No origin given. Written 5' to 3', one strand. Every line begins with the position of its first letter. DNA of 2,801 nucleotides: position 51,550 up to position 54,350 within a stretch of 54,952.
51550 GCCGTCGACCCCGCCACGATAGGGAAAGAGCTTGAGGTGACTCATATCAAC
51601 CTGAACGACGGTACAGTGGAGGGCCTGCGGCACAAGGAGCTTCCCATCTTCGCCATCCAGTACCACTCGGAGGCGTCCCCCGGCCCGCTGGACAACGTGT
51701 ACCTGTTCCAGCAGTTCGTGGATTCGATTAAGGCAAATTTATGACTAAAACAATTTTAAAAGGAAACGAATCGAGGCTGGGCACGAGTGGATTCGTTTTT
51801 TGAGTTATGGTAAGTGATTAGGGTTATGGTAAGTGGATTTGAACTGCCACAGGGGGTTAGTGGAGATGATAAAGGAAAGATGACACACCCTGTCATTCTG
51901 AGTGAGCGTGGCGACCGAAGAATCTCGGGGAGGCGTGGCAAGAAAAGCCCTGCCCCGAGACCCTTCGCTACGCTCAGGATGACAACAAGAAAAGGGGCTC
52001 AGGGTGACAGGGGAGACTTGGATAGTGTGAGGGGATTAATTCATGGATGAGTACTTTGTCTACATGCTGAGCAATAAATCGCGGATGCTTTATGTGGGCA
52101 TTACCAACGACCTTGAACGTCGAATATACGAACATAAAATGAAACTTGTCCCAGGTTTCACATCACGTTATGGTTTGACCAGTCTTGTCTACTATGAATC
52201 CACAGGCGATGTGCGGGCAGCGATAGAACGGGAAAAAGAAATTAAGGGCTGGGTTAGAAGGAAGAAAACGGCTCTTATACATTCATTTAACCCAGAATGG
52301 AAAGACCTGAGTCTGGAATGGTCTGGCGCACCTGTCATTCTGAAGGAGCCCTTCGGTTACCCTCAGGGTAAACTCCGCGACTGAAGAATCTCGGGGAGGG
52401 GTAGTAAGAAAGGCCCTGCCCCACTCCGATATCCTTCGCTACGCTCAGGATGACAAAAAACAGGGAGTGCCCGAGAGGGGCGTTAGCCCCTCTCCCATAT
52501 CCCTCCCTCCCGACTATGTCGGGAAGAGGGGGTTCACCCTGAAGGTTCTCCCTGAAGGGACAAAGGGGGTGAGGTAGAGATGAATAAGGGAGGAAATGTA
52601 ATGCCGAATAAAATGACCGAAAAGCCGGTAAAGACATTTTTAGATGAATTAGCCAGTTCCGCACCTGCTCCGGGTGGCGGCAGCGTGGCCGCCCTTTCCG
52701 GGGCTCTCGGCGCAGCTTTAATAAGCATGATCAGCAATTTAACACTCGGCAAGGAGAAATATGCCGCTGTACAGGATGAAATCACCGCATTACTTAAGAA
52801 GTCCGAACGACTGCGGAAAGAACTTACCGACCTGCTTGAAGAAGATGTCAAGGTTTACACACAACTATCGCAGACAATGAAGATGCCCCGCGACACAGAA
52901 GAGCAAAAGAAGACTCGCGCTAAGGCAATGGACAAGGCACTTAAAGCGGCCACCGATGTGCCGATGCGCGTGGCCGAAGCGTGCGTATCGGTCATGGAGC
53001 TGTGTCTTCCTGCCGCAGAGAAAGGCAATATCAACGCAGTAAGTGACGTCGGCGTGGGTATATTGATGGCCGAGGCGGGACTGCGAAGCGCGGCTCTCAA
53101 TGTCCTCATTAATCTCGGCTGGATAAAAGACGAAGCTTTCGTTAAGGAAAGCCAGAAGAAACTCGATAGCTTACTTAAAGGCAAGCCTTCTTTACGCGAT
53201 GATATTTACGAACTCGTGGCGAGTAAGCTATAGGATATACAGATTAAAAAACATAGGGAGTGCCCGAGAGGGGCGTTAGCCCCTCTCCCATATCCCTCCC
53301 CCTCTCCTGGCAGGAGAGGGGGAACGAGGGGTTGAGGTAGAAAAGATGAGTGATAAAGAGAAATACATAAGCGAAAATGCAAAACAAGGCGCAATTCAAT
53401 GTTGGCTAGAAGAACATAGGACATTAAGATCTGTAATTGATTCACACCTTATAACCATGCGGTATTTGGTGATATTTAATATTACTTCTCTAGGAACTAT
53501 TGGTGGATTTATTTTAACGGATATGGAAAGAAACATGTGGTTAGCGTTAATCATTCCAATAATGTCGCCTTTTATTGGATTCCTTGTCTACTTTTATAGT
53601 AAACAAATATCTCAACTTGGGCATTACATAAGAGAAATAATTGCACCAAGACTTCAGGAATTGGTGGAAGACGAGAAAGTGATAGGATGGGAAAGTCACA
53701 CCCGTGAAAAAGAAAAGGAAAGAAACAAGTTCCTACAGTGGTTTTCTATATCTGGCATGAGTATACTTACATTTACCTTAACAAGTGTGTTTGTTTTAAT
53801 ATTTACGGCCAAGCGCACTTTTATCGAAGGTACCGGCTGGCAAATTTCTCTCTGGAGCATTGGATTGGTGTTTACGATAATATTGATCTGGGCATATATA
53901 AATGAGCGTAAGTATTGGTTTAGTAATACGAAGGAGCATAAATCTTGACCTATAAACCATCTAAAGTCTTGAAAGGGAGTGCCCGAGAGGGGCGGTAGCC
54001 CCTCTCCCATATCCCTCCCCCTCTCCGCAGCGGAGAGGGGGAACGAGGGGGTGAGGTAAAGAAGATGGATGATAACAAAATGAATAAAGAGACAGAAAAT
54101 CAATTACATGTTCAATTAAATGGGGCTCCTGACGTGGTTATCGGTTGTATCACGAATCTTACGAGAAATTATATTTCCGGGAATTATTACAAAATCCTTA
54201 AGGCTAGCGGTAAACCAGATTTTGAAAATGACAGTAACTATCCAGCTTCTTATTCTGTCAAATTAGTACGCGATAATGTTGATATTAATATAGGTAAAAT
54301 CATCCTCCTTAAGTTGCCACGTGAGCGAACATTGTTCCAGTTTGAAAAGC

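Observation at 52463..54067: Structured 90-117-bp repeat precedes three consecutive unrelated genes and supplies their SD and ATG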

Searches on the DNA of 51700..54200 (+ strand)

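Call 45: search_rna_families(source=window, start=51700, end=54200, threshold=evalue, max_evalue=5)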
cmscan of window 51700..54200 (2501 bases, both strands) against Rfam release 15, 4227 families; matches with E-value up to 5: 12.
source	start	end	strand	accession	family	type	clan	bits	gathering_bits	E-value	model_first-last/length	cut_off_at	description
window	53285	53340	+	RF00884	MIR815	Gene; miRNA;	-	21.5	63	0.63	1-81/81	no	MIR815 microRNA precursor family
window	53292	53328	+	RF03872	MIR6426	Gene; miRNA;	-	21.4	96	0.54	1-84/84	no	MIR6426 microRNA precursor family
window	53279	53332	-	RF04096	mir-4433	Gene; miRNA;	-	21.4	77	0.54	1-83/83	no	mir-4433 microRNA precursor family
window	53291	53333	+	RF04096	mir-4433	Gene; miRNA;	-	21.1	77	0.65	1-83/83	no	mir-4433 microRNA precursor family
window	54013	54045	-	RF04240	mir-4716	Gene; miRNA;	-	19.5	76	1.1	1-84/84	no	mir-4716 microRNA precursor family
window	54001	54059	+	RF02795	Pab91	Gene; snRNA; snoRNA; HACA-box;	-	19.3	71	2.6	1-57/57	no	Pab91 RNA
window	54010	54053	+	RF04096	mir-4433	Gene; miRNA;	-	18.8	77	2.5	1-83/83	no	mir-4433 microRNA precursor family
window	54011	54047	+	RF03872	MIR6426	Gene; miRNA;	-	18.8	96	2.6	1-84/84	no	MIR6426 microRNA precursor family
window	54004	54059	+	RF00884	MIR815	Gene; miRNA;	-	18.6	63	3.8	1-81/81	no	MIR815 microRNA precursor family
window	54001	54056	-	RF04096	mir-4433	Gene; miRNA;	-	18.5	77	3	1-83/83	no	mir-4433 microRNA precursor family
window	53294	53326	-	RF04240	mir-4716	Gene; miRNA;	-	17.9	76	3.2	1-84/84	no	mir-4716 microRNA precursor family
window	53937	54008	-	RF02126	GHRLOS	Gene; lncRNA;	-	16.2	48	0.65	1-70/70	no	Ghrelin opposite strand RNA conserved region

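Call 49: search_rna_families(source=window, start=53240, end=53350, threshold=evalue, max_evalue=10)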
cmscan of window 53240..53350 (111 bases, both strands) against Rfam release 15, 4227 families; matches with E-value up to 10: 58.
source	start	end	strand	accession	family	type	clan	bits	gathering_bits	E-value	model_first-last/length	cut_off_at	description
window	53292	53328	-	RF03872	MIR6426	Gene; miRNA;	-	21.7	96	0.02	1-84/84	no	MIR6426 microRNA precursor family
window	53285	53340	+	RF00884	MIR815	Gene; miRNA;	-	21.5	63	0.028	1-81/81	no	MIR815 microRNA precursor family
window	53292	53328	+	RF03872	MIR6426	Gene; miRNA;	-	21.4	96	0.024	1-84/84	no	MIR6426 microRNA precursor family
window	53279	53332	-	RF04096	mir-4433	Gene; miRNA;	-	21.4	77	0.024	1-83/83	no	mir-4433 microRNA precursor family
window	53291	53333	+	RF04096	mir-4433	Gene; miRNA;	-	21.1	77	0.029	1-83/83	no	mir-4433 microRNA precursor family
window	53292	53328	-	RF03406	mir-3099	Gene; miRNA;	-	18.2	95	0.16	1-84/84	no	mir-3099 microRNA precursor family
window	53278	53348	-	RF03301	mir-3154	Gene; miRNA;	-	18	64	0.26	1-86/86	no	mir-3154 microRNA precursor family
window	53294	53326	-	RF04240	mir-4716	Gene; miRNA;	-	17.9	76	0.14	1-84/84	no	mir-4716 microRNA precursor family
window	53299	53324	+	RF02795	Pab91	Gene; snRNA; snoRNA; HACA-box;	-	17.5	71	0.33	1-57/57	no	Pab91 RNA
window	53292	53328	+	RF03406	mir-3099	Gene; miRNA;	-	17.1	95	0.32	1-84/84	no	mir-3099 microRNA precursor family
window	53241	53301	-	RF00771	mir-185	Gene; miRNA;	-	17.1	60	0.45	1-79/79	no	mir-185 microRNA precursor family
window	53297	53323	-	RF03837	mir-3138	Gene; miRNA;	-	16.9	90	1.2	1-82/82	no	mir-3138 microRNA precursor family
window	53297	53323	+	RF03837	mir-3138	Gene; miRNA;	-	16.9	90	1.2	1-82/82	no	mir-3138 microRNA precursor family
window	53296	53324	+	RF04132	mir-4436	Gene; miRNA;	-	16.5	74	0.29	1-85/85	no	mir-4436 microRNA precursor family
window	53290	53330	+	RF00767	mir-150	Gene; miRNA;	-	16.5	55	0.31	1-82/82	no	mir-150 microRNA precursor family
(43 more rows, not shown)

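Call 81: build_rna_model(alignment_id=A3, structure=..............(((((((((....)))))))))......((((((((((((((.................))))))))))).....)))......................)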
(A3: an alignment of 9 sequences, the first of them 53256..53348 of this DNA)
Model R1 built from alignment A3 (9 sequences, 114 columns); structure: as given.
model positions 93; base pairs 23; branch points 1; effective number of sequences 1.1; information 0.613 bits per position. Calibrated on 0.2 Mb of random sequence (short: E-values are rough).
structure used (alignment columns):
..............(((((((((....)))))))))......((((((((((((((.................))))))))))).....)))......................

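Call 82: search_with_rna_model(model_id=R1, sources=[window, L022, L024, L025, L026, L027, L028, L029, L030, L031, L032, L036, L037, L038, L039, L041, L043, L044, L045, L046, L048, L049], max_evalue=1)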
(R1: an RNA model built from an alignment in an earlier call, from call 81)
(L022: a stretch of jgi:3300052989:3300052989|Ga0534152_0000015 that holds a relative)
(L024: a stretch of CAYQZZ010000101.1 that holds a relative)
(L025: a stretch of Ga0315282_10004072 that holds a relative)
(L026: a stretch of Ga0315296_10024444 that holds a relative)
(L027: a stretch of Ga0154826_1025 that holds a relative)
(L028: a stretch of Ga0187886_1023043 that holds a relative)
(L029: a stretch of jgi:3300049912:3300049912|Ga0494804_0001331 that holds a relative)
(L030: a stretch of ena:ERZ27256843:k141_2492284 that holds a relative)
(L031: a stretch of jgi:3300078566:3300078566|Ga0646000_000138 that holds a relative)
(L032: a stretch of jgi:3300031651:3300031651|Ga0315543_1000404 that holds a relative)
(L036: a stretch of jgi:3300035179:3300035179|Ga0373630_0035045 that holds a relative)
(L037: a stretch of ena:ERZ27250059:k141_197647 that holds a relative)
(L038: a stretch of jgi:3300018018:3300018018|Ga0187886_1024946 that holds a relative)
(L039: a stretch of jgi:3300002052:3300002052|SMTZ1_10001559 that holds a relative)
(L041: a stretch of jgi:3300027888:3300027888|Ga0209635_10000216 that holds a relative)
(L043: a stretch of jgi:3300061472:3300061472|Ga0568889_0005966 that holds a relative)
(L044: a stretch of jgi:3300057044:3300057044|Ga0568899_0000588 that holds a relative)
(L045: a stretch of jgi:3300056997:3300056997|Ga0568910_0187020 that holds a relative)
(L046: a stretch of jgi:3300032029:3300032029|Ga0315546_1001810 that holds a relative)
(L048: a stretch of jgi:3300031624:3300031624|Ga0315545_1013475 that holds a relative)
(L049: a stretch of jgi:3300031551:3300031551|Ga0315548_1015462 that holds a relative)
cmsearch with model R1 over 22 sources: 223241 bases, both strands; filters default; matches with E-value up to 1: 83.
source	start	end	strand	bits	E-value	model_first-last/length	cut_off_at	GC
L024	2537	2629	-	116.1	1.3e-35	1-93/93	no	0.66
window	53256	53348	+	116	1.4e-35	1-93/93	no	0.63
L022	9911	10003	+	116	1.4e-35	1-93/93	no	0.63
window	53975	54067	+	113.3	1e-34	1-93/93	no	0.67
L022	10630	10722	+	113.3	1e-34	1-93/93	no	0.67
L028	954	1047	-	110.8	6.8e-34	1-93/93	no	0.63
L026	3828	3920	-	105.5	4e-32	1-93/93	no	0.65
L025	2106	2199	+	104.9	6.4e-32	1-93/93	no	0.63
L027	828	925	-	103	2.6e-31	1-93/93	no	0.64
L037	3833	3930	+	93.4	4.1e-28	1-93/93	no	0.62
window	52463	52585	+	72.7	2.7e-21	1-93/93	no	0.6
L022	9118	9240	+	72.7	2.7e-21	1-93/93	no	0.6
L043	4741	4839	+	69.2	4e-20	1-93/93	no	0.68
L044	5905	6003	+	69.2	4e-20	1-93/93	no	0.68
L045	144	242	+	69.2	4e-20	1-93/93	no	0.68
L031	10674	10799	+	67.4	1.5e-19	1-93/93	no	0.6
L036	5151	5254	+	63.9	2.2e-18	1-77/93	3'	0.63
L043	3213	3299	+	50.2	7.4e-14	1-93/93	no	0.55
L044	4377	4463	+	50.2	7.4e-14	1-93/93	no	0.55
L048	1459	1550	+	49.7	1e-13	1-93/93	no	0.54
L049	177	268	+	49.7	1e-13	1-93/93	no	0.54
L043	4388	4504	-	47.4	6e-13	1-93/93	no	0.53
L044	5552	5668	-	47.4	6e-13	1-93/93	no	0.53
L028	1410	1526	+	42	3.8e-11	1-93/93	no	0.54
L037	2661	2776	-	35.1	7.3e-09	1-93/93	no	0.53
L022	15565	15719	-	32.3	5.8e-08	1-93/93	no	0.49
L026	3535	3629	-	27.7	2e-06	1-93/93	no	0.48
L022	9948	9978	-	24.3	2.6e-05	42-72/93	no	0.71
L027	854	884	+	24.3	2.6e-05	42-72/93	no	0.71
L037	3879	3905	-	24.1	2.9e-05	42-68/93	no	0.63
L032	15524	15585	-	23.5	4.9e-05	1-93/93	no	0.5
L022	10667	10697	-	23.2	6e-05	42-72/93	no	0.74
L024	2562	2592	+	23.2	6e-05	42-72/93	no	0.74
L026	3853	3883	+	23.2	6e-05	42-72/93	no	0.74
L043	4464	4530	+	21.9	0.00016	1-93/93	no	0.6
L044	5628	5694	+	21.9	0.00016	1-93/93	no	0.6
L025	2143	2174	-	21.8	0.00017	42-72/93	no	0.72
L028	979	1010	+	21.8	0.00017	42-72/93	no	0.72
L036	5198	5254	-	21.3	0.00026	30-93/93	5'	0.67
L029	5459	5532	+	21.2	0.00027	1-93/93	no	0.49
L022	15674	15758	+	20.7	0.0004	1-93/93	no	0.55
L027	890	966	+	18.5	0.0022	11-76/93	no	0.73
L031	10532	10620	+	17.7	0.0039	1-93/93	no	0.58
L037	2732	2800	+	17.6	0.0041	1-93/93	no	0.52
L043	4564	4653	+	17.5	0.0046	1-93/93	no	0.54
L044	5728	5817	+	17.5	0.0046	1-93/93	no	0.54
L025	2359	2439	+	17.5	0.0046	1-93/93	no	0.42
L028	1435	1536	-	17.1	0.006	1-93/93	no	0.47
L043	3251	3276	-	16.6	0.0091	42-68/93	no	0.65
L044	4415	4440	-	16.6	0.0091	42-68/93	no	0.65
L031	10684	10705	-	16.4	0.01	11-32/93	no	0.68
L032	9541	9620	+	16.4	0.01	1-93/93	no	0.43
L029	8069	8155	+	16.2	0.013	1-93/93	no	0.7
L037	5370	5456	+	15.7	0.018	1-93/93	no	0.67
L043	4778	4816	-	15.7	0.018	42-68/93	no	0.69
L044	5942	5980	-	15.7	0.018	42-68/93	no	0.69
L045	181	219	-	15.7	0.018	42-68/93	no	0.69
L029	5986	6061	+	15.4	0.022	1-93/93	no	0.45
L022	9128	9149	-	15.3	0.024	11-32/93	no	0.68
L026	3889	3910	+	15.3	0.024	11-32/93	no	0.68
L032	9061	9143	+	14.9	0.032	1-93/93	no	0.45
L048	1342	1423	+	14.1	0.059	1-93/93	no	0.45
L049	60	141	+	14.1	0.059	1-93/93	no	0.45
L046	931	996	+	13.3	0.11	1-93/93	no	0.52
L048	2692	2757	+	13.3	0.11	1-93/93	no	0.52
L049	1410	1475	+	13.3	0.11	1-93/93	no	0.52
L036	1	33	+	13.2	0.12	57-93/93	5'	0.45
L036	4606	4680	+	13.2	0.12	1-93/93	no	0.47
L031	10016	10101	-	12.9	0.15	1-93/93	no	0.58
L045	1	56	+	12.7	0.17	21-93/93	5'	0.55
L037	3166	3198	-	12.5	0.2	37-75/93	no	0.58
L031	12104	12189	+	12.4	0.23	1-93/93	no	0.71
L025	2732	2765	+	12.2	0.26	1-93/93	no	0.47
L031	10477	10509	-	12.1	0.27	37-75/93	no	0.61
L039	3878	3974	+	12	0.3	1-93/93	no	0.51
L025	2117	2136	-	11.6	0.4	12-31/93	no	0.7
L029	5530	5598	-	11.4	0.45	1-93/93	no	0.48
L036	5074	5100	-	11.4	0.46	41-73/93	no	0.52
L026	2243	2336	-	11.4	0.48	1-93/93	no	0.63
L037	3340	3372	-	11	0.64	37-75/93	no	0.61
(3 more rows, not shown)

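Call 90: search_with_rna_model(model_id=R1, sources=[window, L022, L024, L025, L026, L027, L028, L031, L032, L036, L037, L044, L048], max_evalue=0.000001, make_alignment=true)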
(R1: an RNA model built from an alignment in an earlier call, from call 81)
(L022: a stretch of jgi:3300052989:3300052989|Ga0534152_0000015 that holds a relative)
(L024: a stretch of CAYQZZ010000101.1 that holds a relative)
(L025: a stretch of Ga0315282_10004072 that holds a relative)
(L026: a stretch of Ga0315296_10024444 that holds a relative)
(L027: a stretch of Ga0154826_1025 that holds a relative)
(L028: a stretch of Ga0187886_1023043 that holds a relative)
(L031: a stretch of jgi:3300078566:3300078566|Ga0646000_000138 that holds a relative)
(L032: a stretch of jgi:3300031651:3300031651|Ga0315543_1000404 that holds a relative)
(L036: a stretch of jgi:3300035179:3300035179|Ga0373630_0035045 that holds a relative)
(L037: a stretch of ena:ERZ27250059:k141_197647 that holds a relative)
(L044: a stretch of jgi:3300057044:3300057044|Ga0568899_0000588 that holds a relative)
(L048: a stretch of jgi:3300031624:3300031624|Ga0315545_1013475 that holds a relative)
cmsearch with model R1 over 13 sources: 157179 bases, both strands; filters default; matches with E-value up to 0.000001: 21.
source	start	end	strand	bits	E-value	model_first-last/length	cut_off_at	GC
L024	2537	2629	-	116.1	9.2e-36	1-93/93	no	0.66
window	53256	53348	+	116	9.7e-36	1-93/93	no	0.63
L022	9911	10003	+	116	9.7e-36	1-93/93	no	0.63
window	53975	54067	+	113.3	7.3e-35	1-93/93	no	0.67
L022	10630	10722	+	113.3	7.3e-35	1-93/93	no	0.67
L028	954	1047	-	110.8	4.8e-34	1-93/93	no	0.63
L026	3828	3920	-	105.5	2.8e-32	1-93/93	no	0.65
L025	2106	2199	+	104.9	4.5e-32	1-93/93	no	0.63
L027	828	925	-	103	1.9e-31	1-93/93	no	0.64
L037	3833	3930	+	93.4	2.9e-28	1-93/93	no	0.62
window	52463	52585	+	72.7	1.9e-21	1-93/93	no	0.6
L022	9118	9240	+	72.7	1.9e-21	1-93/93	no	0.6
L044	5905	6003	+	69.2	2.8e-20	1-93/93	no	0.68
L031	10674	10799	+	67.4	1e-19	1-93/93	no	0.6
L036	5151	5254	+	63.9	1.5e-18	1-77/93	3'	0.63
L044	4377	4463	+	50.2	5.2e-14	1-93/93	no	0.55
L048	1459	1550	+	49.7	7.2e-14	1-93/93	no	0.54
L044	5552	5668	-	47.4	4.2e-13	1-93/93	no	0.53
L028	1410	1526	+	42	2.7e-11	1-93/93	no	0.54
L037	2661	2776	-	35.1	5.1e-09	1-93/93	no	0.53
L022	15565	15719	-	32.3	4.1e-08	1-93/93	no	0.49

Alignment A4: 21 matches aligned to the model, 222 columns, each read 5' to 3' on its own strand. Consensus structure (alignment columns), stored with it:
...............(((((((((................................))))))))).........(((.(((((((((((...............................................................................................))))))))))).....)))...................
